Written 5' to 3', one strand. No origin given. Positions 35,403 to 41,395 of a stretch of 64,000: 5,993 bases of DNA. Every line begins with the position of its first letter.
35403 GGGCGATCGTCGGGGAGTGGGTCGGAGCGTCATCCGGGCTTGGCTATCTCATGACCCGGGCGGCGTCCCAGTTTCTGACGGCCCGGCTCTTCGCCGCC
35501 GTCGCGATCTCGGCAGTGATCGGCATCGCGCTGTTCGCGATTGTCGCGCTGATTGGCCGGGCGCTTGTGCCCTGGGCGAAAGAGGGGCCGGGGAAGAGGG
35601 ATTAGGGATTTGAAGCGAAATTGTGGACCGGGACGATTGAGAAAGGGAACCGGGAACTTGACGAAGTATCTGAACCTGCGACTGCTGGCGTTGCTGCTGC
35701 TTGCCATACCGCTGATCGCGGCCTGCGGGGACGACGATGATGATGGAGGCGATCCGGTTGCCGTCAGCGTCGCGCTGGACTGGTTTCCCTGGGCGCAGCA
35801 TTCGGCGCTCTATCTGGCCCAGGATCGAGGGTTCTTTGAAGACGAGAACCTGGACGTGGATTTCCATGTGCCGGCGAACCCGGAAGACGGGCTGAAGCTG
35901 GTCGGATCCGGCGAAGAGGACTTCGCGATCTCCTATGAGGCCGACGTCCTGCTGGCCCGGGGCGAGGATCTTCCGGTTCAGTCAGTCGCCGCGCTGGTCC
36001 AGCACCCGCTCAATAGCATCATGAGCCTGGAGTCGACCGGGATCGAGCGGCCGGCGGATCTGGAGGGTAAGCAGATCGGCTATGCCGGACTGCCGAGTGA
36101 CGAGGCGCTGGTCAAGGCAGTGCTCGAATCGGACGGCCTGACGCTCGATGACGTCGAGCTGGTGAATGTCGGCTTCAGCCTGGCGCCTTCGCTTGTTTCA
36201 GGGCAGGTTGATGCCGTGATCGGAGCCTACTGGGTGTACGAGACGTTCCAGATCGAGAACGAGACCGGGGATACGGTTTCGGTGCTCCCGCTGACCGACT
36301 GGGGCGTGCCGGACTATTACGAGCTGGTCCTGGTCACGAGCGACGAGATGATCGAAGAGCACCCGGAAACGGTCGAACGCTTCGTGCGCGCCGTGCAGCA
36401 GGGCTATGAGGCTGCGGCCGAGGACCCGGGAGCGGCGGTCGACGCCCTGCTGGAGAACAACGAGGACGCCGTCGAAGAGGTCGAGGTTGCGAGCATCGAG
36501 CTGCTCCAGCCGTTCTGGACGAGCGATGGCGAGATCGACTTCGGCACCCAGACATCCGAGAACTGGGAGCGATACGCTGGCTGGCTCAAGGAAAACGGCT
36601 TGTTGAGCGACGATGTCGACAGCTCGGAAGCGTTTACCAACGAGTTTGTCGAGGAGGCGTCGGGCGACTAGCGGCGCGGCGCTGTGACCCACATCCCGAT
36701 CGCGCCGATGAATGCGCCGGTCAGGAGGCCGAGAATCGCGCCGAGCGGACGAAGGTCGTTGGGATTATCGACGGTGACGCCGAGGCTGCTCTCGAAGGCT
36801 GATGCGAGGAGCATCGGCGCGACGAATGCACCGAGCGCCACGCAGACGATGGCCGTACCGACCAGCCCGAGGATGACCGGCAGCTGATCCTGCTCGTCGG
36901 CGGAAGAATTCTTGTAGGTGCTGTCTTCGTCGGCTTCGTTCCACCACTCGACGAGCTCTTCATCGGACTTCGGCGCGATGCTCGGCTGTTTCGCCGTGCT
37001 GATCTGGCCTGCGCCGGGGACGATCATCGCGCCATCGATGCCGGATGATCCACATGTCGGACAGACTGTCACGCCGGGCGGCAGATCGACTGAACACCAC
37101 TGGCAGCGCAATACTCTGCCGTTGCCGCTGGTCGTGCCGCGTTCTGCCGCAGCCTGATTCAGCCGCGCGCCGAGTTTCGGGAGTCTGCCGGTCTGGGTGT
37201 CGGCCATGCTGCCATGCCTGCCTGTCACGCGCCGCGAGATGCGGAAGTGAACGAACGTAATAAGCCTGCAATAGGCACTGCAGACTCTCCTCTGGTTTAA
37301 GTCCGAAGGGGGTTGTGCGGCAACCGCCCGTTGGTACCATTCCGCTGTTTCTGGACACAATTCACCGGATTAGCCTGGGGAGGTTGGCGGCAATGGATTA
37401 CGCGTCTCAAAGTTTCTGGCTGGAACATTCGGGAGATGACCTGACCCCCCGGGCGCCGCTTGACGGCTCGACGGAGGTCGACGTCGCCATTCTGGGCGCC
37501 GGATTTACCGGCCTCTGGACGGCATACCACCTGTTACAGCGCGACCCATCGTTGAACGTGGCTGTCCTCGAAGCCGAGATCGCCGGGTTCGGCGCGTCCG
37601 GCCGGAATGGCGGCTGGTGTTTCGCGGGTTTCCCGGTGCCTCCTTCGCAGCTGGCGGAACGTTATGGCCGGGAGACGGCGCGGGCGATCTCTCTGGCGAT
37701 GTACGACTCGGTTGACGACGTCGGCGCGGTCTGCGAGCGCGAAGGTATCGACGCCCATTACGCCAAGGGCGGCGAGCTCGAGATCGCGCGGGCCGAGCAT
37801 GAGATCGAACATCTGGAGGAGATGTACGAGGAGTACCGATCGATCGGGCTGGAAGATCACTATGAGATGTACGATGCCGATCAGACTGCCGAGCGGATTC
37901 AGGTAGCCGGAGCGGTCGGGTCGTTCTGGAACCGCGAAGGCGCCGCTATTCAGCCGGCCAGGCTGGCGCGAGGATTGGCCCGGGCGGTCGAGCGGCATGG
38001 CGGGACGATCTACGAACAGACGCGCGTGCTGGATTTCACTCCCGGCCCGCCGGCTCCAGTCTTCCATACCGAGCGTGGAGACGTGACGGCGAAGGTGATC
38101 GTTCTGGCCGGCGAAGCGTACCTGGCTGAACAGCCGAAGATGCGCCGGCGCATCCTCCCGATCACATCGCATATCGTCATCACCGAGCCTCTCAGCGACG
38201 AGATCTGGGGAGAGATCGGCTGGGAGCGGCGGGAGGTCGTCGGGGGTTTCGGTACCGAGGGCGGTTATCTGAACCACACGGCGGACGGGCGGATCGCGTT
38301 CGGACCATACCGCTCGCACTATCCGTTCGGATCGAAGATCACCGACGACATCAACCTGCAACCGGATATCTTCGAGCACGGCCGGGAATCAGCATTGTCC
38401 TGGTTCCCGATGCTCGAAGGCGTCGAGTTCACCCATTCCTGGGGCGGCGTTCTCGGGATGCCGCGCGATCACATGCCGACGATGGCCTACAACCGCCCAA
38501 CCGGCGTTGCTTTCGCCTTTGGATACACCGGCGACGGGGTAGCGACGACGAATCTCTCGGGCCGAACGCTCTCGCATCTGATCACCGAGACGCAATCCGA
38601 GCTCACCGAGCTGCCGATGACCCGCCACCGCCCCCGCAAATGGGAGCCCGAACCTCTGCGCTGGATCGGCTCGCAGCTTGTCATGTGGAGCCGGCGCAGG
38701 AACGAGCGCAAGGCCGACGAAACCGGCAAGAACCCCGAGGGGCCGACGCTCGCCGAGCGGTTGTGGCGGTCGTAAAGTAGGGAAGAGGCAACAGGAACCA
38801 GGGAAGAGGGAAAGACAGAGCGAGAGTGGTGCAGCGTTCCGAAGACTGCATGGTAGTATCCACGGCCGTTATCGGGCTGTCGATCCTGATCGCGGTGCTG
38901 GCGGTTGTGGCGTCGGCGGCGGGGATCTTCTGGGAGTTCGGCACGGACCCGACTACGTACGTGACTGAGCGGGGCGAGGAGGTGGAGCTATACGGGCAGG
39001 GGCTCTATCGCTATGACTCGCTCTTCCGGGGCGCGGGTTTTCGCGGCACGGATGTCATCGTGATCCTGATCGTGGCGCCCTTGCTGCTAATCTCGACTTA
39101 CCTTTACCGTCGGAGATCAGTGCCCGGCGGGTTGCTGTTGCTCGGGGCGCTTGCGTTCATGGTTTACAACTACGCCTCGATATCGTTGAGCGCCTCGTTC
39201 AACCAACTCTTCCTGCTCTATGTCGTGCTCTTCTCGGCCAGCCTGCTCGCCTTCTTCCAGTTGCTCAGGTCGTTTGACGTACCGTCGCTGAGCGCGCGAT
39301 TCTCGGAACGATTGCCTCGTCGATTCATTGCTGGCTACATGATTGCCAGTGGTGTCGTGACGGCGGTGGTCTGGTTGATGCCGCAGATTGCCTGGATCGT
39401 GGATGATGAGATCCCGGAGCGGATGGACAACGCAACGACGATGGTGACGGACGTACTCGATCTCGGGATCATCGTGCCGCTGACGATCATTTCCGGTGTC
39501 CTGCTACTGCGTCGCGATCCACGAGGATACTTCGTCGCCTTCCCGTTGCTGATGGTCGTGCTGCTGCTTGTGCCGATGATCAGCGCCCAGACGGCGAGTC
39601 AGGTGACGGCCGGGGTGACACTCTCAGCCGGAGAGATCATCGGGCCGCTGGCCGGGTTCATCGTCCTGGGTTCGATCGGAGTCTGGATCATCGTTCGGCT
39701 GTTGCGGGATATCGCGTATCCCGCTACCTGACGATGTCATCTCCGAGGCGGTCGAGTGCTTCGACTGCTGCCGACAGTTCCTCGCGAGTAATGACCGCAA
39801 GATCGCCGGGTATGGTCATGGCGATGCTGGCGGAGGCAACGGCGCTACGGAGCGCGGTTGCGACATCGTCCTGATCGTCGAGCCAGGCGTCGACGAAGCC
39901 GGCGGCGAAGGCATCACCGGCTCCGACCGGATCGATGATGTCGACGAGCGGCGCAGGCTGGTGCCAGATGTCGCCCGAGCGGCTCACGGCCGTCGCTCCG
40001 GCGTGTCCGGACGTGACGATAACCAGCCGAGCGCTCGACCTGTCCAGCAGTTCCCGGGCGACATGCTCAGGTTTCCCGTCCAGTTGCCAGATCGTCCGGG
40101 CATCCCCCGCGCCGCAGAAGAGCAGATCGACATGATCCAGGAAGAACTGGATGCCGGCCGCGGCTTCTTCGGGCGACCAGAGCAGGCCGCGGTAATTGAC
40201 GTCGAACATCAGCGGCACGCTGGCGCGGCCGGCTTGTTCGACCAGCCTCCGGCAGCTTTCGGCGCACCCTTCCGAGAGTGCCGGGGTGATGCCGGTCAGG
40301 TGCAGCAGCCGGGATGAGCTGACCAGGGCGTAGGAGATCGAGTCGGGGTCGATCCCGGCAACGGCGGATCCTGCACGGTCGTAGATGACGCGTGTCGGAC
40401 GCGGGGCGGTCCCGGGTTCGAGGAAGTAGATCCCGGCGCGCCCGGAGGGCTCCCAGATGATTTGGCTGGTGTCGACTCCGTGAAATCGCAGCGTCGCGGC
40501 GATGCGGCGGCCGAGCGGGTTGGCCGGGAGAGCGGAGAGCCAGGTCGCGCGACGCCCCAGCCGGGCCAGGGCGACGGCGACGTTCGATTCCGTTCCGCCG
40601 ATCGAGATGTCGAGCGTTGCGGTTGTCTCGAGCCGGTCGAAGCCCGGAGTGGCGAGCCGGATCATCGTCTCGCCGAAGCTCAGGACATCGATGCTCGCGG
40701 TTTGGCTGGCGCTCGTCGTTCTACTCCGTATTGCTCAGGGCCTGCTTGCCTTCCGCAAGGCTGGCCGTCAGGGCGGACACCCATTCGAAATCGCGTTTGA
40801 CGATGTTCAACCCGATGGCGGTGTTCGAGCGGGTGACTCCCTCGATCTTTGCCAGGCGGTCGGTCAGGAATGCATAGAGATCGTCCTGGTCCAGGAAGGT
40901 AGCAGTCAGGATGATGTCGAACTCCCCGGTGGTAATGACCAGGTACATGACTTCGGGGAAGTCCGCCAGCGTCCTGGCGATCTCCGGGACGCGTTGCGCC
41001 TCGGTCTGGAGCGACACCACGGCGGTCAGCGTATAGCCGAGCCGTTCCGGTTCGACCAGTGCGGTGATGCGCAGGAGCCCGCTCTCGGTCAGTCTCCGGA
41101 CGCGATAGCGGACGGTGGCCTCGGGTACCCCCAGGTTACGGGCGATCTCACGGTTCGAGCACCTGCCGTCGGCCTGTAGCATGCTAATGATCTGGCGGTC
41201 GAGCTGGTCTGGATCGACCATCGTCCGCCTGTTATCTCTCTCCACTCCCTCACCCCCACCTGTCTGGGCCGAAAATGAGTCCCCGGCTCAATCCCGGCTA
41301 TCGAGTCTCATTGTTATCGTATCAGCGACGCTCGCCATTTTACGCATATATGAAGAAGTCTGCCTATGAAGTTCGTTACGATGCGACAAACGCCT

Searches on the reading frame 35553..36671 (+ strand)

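Call 73: search_protein_families(library=pfam, proteins=[window:35553-36671:+], max_evalue=0.0001)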
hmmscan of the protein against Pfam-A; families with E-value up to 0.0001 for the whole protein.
window:35553-36671:+ (372 aa): 2 families
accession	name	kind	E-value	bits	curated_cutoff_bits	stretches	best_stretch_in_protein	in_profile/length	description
PF09084.16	NMT1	-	2.1e-74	250.5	20.5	1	81-295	2-216/216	NMT1/THI5 like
PF13379.11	NMT1_2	-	5.1e-06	26.9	24.7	1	71-285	6-235/252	NMT1-like family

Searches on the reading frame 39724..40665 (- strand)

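Call 17: search_protein_families(library=pfam, proteins=[window:39724-40665:-], max_evalue=0.001)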
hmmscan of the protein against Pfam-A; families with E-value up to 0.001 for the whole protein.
window:39724-40665:- (313 aa): 1 family
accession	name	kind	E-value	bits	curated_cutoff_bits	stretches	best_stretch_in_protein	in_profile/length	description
PF00294.29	PfkB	-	1.4e-45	156.4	25.8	1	14-287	27-294/302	pfkB family carbohydrate kinase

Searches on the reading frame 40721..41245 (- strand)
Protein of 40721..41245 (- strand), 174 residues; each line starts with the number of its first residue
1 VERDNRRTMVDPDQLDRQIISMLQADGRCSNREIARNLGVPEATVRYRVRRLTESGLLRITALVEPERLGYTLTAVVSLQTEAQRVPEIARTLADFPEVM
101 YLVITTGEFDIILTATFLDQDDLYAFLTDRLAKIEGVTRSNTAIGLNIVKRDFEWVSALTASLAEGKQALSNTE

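Call 17: search_protein_families(library=pfam, proteins=[window:40721-41245:-], max_evalue=0.001)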
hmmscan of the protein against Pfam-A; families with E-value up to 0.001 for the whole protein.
window:40721-41245:- (174 aa): 14 families
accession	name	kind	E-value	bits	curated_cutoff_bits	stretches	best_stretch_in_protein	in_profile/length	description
PF13412.12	HTH_24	-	2.3e-16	59.5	21.9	1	13-59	2-48/48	Winged helix-turn-helix DNA-binding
PF13404.12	HTH_AsnC-type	-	2.5e-15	56.5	27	1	13-52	2-41/42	AsnC-type helix-turn-helix domain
PF01037.27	AsnC_trans_reg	-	1.4e-14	54.2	25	1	77-146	1-71/73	Lrp/AsnC ligand binding domain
PF22482.2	AsnC_trans_reg_3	-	9.9e-08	32.5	24.4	1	86-156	24-93/95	PF0864 C-terminal dimeric alpha+beta barrel domain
PF12840.13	HTH_20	-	1.2e-06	28.8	27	1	17-59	7-49/51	Helix-turn-helix domain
PF09339.16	HTH_IclR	-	1.4e-06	28.4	22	1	23-59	12-49/52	IclR helix-turn-helix domain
PF08281.18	Sigma70_r4_2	-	1.8e-05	24.7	25.7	1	16-51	15-49/54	Sigma-70, region 4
PF08279.18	HTH_11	-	3e-05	24.2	25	1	17-71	3-54/55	HTH domain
PF13936.12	HTH_38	-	9e-05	22.6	27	1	16-51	9-43/44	Helix-turn-helix domain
PF22451.2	NirdL-like_HTH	-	0.00013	21.9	27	0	32-59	20-47/47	Siroheme decarboxylase NirDL-like HTH domain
PF13556.12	HTH_30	-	0.00015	21.9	27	0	28-54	12-38/59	PucR C-terminal helix-turn-helix domain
PF01022.26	HTH_5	-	0.00018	21.8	22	1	17-58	5-45/47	Bacterial regulatory protein, arsR family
PF12802.13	MarR_2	-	0.00059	20.4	27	0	18-62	9-54/61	MarR family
PF08220.18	HTH_DeoR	-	0.00094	19.3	21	0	17-59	3-45/57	DeoR-like helix-turn-helix domain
